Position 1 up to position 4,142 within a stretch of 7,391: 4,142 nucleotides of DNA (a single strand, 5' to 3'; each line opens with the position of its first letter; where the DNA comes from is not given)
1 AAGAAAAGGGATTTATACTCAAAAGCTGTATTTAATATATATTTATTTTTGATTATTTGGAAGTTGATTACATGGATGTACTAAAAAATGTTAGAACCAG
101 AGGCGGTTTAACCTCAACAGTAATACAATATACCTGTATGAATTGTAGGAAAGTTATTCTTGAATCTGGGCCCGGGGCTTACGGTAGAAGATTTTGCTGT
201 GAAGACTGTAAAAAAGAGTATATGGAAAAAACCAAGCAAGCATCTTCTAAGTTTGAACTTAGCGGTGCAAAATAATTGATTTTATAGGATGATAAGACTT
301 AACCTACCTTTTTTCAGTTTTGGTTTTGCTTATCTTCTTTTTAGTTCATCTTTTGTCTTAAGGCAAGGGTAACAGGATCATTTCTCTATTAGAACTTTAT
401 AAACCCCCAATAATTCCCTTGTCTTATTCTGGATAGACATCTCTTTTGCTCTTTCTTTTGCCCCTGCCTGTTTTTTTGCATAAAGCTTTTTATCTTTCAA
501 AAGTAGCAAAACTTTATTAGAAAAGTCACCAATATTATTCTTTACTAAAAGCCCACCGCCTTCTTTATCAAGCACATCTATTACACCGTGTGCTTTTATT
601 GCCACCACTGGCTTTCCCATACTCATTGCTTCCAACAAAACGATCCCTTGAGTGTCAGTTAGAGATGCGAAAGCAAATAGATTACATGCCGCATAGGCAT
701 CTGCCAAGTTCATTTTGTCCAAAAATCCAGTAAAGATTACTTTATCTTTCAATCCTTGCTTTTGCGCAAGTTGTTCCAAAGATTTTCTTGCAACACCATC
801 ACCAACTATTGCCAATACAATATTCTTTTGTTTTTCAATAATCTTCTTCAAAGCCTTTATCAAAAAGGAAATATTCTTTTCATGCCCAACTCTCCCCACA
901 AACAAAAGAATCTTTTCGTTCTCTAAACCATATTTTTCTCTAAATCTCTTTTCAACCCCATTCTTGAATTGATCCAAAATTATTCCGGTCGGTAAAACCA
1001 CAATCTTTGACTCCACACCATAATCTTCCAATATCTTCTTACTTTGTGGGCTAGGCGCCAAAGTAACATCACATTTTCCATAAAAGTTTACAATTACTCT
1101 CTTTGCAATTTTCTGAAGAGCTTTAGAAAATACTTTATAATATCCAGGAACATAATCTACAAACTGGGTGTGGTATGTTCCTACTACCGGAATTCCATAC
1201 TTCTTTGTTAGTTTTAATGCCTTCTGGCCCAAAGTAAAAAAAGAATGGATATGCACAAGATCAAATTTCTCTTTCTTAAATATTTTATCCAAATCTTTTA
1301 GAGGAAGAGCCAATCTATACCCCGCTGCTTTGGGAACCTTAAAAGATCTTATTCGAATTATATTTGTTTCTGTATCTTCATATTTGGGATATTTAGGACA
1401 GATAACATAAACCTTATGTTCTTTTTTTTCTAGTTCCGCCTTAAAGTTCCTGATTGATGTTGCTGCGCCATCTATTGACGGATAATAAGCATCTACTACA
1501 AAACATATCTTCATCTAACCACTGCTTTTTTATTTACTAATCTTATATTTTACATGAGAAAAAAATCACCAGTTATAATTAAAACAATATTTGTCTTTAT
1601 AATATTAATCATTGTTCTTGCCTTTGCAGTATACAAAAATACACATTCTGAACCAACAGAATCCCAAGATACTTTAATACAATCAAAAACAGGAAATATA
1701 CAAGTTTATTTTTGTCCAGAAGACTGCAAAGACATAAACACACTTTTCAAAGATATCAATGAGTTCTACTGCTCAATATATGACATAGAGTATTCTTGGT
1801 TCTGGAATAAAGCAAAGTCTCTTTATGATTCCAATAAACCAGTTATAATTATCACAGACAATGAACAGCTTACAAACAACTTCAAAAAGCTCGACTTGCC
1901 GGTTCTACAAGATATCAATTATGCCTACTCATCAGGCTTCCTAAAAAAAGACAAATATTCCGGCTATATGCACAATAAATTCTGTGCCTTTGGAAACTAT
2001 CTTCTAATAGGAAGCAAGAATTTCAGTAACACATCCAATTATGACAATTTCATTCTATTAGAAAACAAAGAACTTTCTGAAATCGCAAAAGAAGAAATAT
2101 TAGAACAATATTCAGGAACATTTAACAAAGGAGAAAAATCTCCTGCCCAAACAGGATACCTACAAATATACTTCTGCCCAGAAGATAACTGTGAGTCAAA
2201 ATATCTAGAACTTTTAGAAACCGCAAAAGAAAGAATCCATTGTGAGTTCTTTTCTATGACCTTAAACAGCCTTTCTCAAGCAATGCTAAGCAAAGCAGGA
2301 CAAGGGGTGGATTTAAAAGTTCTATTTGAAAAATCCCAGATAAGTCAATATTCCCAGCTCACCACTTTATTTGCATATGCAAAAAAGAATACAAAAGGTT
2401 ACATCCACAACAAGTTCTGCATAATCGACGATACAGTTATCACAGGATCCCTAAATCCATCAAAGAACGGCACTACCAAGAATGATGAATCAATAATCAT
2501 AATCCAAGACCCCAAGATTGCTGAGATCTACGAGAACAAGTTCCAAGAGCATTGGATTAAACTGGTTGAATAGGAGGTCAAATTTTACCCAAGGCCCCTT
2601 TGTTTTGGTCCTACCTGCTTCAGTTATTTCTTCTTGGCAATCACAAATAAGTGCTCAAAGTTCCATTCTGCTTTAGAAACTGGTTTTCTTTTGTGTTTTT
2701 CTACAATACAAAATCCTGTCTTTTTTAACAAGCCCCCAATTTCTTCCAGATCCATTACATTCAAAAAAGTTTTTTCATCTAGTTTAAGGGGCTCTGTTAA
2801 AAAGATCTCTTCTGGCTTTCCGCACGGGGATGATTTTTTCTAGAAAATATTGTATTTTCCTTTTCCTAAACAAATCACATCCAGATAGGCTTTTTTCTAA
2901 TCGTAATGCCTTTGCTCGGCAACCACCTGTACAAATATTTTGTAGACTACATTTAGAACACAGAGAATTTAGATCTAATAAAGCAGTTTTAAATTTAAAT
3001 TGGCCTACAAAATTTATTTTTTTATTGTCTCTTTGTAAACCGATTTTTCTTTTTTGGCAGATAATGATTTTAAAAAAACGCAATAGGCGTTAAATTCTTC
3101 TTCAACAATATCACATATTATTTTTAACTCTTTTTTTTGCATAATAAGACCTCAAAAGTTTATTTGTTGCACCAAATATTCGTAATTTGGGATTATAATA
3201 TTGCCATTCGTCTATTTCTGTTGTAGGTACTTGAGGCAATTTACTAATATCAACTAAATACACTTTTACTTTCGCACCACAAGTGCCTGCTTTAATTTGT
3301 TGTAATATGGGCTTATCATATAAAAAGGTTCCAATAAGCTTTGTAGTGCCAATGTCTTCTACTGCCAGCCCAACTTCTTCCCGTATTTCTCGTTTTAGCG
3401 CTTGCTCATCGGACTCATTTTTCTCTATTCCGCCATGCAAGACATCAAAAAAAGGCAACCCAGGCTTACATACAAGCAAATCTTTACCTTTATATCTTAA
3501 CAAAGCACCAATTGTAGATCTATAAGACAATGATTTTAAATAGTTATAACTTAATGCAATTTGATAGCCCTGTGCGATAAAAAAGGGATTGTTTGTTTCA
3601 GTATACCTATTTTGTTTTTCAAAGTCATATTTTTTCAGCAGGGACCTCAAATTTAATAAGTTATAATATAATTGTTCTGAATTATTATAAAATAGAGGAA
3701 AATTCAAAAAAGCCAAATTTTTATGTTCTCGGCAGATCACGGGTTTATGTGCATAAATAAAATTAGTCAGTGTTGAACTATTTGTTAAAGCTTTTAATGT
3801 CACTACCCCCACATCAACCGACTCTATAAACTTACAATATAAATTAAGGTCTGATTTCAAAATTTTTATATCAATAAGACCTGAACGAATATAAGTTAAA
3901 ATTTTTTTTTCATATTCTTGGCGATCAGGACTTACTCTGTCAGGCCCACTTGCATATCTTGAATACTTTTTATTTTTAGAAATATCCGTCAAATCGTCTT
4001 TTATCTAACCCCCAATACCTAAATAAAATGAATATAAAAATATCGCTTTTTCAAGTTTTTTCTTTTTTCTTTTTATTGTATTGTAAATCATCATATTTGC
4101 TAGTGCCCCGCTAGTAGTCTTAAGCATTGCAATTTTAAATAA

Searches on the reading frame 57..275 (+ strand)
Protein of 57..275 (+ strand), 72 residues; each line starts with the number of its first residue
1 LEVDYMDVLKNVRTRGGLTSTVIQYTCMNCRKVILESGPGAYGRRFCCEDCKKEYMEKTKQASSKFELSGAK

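Call 4: search_protein_families(library=pfam, proteins=[window:57-275:+], max_evalue=0.1)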
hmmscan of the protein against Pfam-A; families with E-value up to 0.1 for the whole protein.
window:57-275:+ (72 aa): 4 families
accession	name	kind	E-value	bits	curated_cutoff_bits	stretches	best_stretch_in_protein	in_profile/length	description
PF20097.4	DUF6487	-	0.0046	17.8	24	0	19-36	47-64/67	Domain of unknown function (DUF6487)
PF00935.25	Ribosomal_L44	-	0.0074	17.1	25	0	45-68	53-75/76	Ribosomal protein L44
PF04104.19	DNA_primase_lrg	-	0.011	15.6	22.4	1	10-57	168-218/266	Eukaryotic and archaeal DNA primase, large subunit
PF23547.1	Zn_ribbon_FGT1_1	-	0.06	13.4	27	1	24-54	2-29/35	FORGETTER1 first zinc ribbon domain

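Call 90: search_protein_families(library=phrogs, proteins=[window:57-275:+], max_evalue=0.01)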
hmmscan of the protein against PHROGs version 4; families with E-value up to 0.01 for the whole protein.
window:57-275:+ (72 aa): 3 families
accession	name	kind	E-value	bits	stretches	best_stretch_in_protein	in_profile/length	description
phrog_2308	-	unknown function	0.00044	21.3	1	19-65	50-95/138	-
phrog_15471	-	DNA, RNA and nucleotide metabolism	0.0045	17.9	1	22-68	100-144/183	HNH endonuclease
phrog_54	-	other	0.0056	17.9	1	9-62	20-71/75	DksA-like zinc-finger protein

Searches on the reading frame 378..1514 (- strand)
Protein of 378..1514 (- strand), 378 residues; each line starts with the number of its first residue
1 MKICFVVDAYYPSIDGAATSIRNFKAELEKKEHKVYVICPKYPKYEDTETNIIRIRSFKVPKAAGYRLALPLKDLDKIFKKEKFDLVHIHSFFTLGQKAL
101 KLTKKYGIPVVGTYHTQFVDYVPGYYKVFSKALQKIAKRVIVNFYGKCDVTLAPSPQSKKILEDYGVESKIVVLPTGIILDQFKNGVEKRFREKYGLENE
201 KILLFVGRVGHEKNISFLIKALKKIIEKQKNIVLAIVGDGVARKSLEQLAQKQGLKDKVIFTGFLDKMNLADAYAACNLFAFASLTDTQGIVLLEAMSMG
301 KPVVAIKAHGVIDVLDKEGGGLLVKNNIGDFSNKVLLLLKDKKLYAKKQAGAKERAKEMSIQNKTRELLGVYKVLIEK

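Call 4: search_protein_families(library=pfam, proteins=[window:378-1514:-], max_evalue=0.1)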
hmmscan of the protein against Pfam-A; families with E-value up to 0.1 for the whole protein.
window:378-1514:- (378 aa): 8 families
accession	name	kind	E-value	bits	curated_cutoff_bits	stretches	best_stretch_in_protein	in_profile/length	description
PF00534.26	Glycos_transf_1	-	1.3e-39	136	26.4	1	189-354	3-171/172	Glycosyl transferases group 1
PF13692.12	Glyco_trans_1_4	-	2.7e-35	122.1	27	1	201-341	2-142/142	Glycosyl transferases group 1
PF13439.12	Glyco_transf_4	-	6.7e-35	121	28.5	1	14-181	1-169/170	Glycosyltransferase Family 4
PF13579.12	Glyco_trans_4_4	-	3.6e-15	57.1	29.7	1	16-177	2-158/158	Glycosyl transferase 4-like domain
PF13477.12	Glyco_trans_4_2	-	3.5e-08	34.1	23.4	1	22-121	14-114/139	Glycosyl transferase 4-like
PF20706.3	GT4-conflict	-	3.5e-07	30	26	1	7-322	4-327/385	Family 4 Glycosyltransferase in conflict systems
PF02350.25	Epimerase_2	-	0.00023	20.6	30.6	1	149-347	124-325/347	UDP-N-acetylglucosamine 2-epimerase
PF08323.17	Glyco_transf_5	-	0.019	15.1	22.7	1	2-65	1-63/239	Starch synthase catalytic domain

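Call 89: search_protein_families(library=padloc, proteins=[window:378-1514:-], max_evalue=0.01)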
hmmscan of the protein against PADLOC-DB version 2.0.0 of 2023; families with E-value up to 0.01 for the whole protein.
window:378-1514:- (378 aa): 1 family
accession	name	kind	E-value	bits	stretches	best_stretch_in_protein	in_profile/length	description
PDLC01921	CARF6--CARF_CARF_CARF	-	0.0009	16.6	0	193-237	7-50/298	-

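Call 104: list_cluster_members(proteins=[window:378-1514:-, window:1554-2573:+, window:3111-3992:-, window:4923-5246:+, window:6118-7089:-, window:7104-7253:-, window:5263-5769:-])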
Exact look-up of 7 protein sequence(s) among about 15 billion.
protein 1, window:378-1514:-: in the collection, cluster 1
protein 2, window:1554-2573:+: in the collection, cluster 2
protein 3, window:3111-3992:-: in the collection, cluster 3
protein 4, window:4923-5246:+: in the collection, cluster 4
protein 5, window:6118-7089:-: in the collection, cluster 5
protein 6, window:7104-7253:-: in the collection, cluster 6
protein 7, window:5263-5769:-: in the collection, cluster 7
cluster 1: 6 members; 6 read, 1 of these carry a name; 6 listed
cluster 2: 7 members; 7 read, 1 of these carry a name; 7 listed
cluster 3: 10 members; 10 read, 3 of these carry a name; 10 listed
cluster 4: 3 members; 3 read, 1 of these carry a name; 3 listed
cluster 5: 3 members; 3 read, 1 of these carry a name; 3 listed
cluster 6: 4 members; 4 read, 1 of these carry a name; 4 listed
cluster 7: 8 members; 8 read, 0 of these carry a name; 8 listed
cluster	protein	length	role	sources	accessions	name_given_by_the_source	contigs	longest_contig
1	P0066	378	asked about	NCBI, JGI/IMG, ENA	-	-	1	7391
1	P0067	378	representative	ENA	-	-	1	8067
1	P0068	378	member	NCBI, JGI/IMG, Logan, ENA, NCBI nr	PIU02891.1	MAG: hypothetical protein COT55_01110 [Candidatus Diapherotrites archaeon ...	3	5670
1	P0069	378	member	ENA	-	-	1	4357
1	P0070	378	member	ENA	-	-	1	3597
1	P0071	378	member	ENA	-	-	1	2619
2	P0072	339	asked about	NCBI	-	-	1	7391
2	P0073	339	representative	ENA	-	-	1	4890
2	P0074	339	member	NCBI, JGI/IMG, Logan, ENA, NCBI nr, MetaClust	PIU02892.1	MAG: hypothetical protein COT55_01115 [Candidatus Diapherotrites archaeon ... | \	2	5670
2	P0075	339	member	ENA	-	-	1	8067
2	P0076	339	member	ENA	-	-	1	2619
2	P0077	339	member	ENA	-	-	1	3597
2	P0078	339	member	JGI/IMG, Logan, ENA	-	-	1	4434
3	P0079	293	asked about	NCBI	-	-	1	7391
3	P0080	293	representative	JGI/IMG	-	-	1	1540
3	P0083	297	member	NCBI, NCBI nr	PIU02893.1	MAG: hypothetical protein COT55_01120 [Candidatus Diapherotrites archaeon ...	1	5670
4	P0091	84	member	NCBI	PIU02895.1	MAG: phosphoenolpyruvate synthase, partial [Candidatus Diapherotrites archaeon ...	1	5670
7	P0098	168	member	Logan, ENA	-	-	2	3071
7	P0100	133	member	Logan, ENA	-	-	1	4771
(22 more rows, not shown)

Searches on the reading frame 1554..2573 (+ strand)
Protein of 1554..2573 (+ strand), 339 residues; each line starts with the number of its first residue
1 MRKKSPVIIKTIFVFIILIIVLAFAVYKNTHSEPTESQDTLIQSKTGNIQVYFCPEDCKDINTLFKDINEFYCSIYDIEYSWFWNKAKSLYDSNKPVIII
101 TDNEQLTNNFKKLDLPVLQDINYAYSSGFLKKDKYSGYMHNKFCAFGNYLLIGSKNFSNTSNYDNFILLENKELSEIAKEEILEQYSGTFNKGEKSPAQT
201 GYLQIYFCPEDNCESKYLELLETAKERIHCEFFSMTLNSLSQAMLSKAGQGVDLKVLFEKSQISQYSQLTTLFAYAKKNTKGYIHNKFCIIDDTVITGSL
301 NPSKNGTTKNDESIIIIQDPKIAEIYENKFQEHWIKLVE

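Call 4: search_protein_families(library=pfam, proteins=[window:1554-2573:+], max_evalue=0.1)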
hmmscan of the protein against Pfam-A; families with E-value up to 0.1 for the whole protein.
window:1554-2573:+ (339 aa): 5 families
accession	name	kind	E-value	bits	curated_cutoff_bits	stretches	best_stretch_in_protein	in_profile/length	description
PF13091.12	PLDc_2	-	2.5e-27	95.8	27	2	218-334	2-132/132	PLD-like domain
PF11495.14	Regulator_TrmB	-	0.027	14.1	22.2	1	211-334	9-129/233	Archaeal transcriptional regulator TrmB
PF24217.1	DUF7436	-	0.031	14.6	34.2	1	235-334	45-147/153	Family of unknown function (DUF7436)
PF00614.28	PLDc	-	0.033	14.7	21.9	0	282-301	3-23/28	Phospholipase D Active site motif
PF25175.1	Beta-prop_WDR5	-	0.097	12.3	250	0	123-179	206-260/296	WDR5 beta-propeller domain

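Call 89: search_protein_families(library=padloc, proteins=[window:1554-2573:+], max_evalue=0.01)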
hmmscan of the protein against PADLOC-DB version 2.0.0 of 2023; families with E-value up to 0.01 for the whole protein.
window:1554-2573:+ (339 aa): 10 families
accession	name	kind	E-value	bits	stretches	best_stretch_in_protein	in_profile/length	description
PDLC02614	DrmC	-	2.8e-13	47.9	1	213-326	22-144/153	DrmC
PDLC02901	DpdK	-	8.4e-08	30.1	1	247-335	77-170/173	DpdK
PDLC02707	PbeA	-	0.00014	18.6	1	268-334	120-197/672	PbeA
PDLC02589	DrmC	-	0.00015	19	0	280-330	200-250/264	DrmC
PDLC02704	PbeA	-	0.00099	15.7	1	266-332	117-193/682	PbeA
PDLC02609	DrmC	-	0.0013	16.8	0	283-333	181-232/241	DrmC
PDLC02598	DrmC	-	0.003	15.8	0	140-177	4-45/61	DrmC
PDLC02585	DrmC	-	0.0071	13.9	0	215-324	108-235/253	DrmC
PDLC02899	DpdK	-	0.0079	13.8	0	268-323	106-160/247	DpdK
PDLC02597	DrmC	-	0.0086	14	0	277-336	178-239/242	DrmC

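Call 90: search_protein_families(library=phrogs, proteins=[window:1554-2573:+], max_evalue=0.01)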
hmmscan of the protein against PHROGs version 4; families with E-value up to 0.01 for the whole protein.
window:1554-2573:+ (339 aa): 1 family
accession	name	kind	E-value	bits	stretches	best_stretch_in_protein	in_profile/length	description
phrog_12711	-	unknown function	3.5e-19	70.2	1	202-334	22-161/162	-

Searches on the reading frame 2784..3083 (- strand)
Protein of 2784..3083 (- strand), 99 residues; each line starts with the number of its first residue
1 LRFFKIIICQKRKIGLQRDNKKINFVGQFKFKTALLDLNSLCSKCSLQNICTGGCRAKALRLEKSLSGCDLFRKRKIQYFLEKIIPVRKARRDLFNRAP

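Call 4: search_protein_families(library=pfam, proteins=[window:2784-3083:-], max_evalue=0.1)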
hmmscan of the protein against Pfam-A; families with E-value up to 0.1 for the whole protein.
window:2784-3083:- (99 aa): 0 families

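Call 5: search_protein_families(library=ncbifam, proteins=[window:2784-3083:-], max_evalue=0.1)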
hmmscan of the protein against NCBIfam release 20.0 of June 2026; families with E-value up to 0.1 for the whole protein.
window:2784-3083:- (99 aa): 15 families
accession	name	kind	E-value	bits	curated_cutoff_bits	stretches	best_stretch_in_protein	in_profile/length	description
TIGR04085.1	rSAM_more_4Fe4S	domain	6.7e-06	26.5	27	1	28-65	44-84/93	SPASM domain-containing protein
NF050035.1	rSAM_WgK_link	exception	5.1e-05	22.4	650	1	35-71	324-359/367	radical SAM/SPASM peptide maturase WgkB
NF041298.1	rSAM_mat_DynA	equivalog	0.0023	17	450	1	38-68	304-334/356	dynobactin maturation radical SAM/SPASM protein DynA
NF047865.1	rSAM_PapB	equivalog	0.0039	16.5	340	1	37-59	298-320/330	PapB family radical SAM/SPASM ranthipeptide maturase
TIGR03974.1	rSAM_six_Cys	equivalog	0.0047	15.8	425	1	30-75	391-441/451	thioether cross-link-forming SCIFF peptide maturase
TIGR03942.1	sulfatase_rSAM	equivalog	0.0065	15.6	349.45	1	30-62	298-331/363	anaerobic sulfatase maturase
TIGR04304.1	GeoRSP_SPASM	equivalog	0.0091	15.2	300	1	29-70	248-289/293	GeoRSP system SPASM domain protein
TIGR04080.1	rSAM_pep_cyc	equivalog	0.014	14.2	500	1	30-61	399-426/440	KxxxW cyclic peptide radical SAM maturase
NF045574.1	sacti_mat_StsB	exception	0.023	13.5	625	1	39-62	379-402/466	StsB family radical SAM/SPASM domain sactipeptide maturase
NF002253.0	PRK01177.1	equivalog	0.04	13.6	166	1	40-78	25-66/143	hypothetical protein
TIGR04064.1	rSAM_nif11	equivalog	0.056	12.1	518.7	1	34-61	379-406/459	nif11-like peptide radical SAM maturase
TIGR04545.1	rSAM_ahbD_hemeb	equivalog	0.062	12.7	500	1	37-62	300-324/339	heme b synthase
TIGR04051.1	rSAM_NirJ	equivalog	0.063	12.2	515.45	1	35-62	308-335/354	heme d1 biosynthesis radical SAM protein NirJ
NF040899.1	ryptide_rSAM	equivalog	0.069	11.8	600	1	20-85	390-451/464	radical SAM/SPASM ryptide class RiPP maturase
TIGR03906.1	quino_hemo_SAM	equivalog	0.072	11.7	453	1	38-59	397-418/467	quinohemoprotein amine dehydrogenase maturation protein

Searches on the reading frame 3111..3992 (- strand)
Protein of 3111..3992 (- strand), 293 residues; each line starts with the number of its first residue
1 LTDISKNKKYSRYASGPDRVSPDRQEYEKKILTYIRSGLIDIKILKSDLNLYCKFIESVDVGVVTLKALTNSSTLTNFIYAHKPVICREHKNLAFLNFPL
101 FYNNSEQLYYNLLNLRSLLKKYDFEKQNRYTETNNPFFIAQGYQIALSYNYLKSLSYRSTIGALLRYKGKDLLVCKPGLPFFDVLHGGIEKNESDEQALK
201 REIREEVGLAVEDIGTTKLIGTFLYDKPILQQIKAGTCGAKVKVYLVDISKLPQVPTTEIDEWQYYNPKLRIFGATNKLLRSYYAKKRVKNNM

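Call 4: search_protein_families(library=pfam, proteins=[window:3111-3992:-], max_evalue=0.1)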
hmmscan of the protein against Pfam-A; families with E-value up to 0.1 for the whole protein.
window:3111-3992:- (293 aa): 1 family
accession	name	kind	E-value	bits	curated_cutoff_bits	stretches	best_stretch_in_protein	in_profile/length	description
PF00293.34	NUDIX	-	1.3e-07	32.1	21.1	1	158-268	3-115/134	NUDIX domain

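Call 5: search_protein_families(library=ncbifam, proteins=[window:3111-3992:-], max_evalue=0.1)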
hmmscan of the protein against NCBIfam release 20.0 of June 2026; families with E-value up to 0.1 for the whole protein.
window:3111-3992:- (293 aa): 17 families
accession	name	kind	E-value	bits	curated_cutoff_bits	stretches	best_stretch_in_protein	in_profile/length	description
NF001937.0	PRK00714.1-4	equivalog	8.4e-06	25.5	139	1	157-248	7-103/161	RNA pyrophosphohydrolase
NF001934.0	PRK00714.1-1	equivalog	1.4e-05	24.6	241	1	157-249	7-104/176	RNA pyrophosphohydrolase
NF001299.0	PRK00241.1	equivalog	6.7e-05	22.5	158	1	181-214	160-193/263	NAD(+) diphosphatase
NF001936.0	PRK00714.1-3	equivalog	0.00024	21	118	1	186-256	41-111/155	RNA pyrophosphohydrolase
NF008044.0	PRK10776.1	equivalog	0.00025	20.9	148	1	186-214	37-65/130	8-oxo-dGTP diphosphatase MutT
NF006530.0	PRK08999.1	equivalog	0.00047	19.3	245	1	187-214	40-67/315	Nudix family hydrolase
NF001935.0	PRK00714.1-2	equivalog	0.00083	18.9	259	1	184-214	35-65/183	RNA pyrophosphohydrolase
TIGR00586.1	mutt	equivalog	0.0018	18.3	97.9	1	187-213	39-65/129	8-oxo-dGTP diphosphatase MutT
NF012016.0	PRK15472.1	equivalog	0.0027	17.4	95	1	184-210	35-61/141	nucleoside triphosphatase NudI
NF001938.0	PRK00714.1-5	equivalog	0.003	16.9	116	1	184-212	49-78/172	RNA pyrophosphohydrolase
NF007834.0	PRK10546.1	equivalog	0.0056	16.5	156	1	184-211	34-61/135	pyrimidine (deoxy)nucleoside triphosphate diphosphatase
NF002995.0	PRK03759.1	equivalog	0.0062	16.2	127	1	190-269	74-148/185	isopentenyl-diphosphate Delta-isomerase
NF008736.0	PRK11762.1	equivalog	0.011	15.3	169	1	186-215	80-109/186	ADP compounds hydrolase NudE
TIGR02705.1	nudix_YtkD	equivalog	0.019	14.5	154.4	0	186-214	51-79/156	RNA deprotection pyrophosphohydrolase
NF006961.0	PRK09438.1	equivalog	0.029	13.8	103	1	181-212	33-64/151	dihydroneopterin triphosphate diphosphatase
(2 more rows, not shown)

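Call 89: search_protein_families(library=padloc, proteins=[window:3111-3992:-], max_evalue=0.01)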
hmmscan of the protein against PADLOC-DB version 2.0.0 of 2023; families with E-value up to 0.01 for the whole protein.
window:3111-3992:- (293 aa): 1 family
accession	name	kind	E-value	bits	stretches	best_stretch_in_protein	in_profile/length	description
PDLC04899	PDC-S07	-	3e-06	24.9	1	187-213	40-66/135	-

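Call 90: search_protein_families(library=phrogs, proteins=[window:3111-3992:-], max_evalue=0.01)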
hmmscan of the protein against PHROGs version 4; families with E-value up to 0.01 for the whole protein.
window:3111-3992:- (293 aa): 4 families
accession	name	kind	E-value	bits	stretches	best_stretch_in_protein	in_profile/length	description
phrog_1198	-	other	1.8e-06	28.9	1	187-226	71-110/253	MutT/NUDIX hydrolase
phrog_19657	-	other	0.00032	21.7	1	186-221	65-100/176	nudix hydrolase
phrog_10313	-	other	0.0063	17.3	1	167-228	21-83/159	nudix hydrolase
phrog_15528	-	head and packaging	0.0085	15.5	0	187-215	550-578/794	portal protein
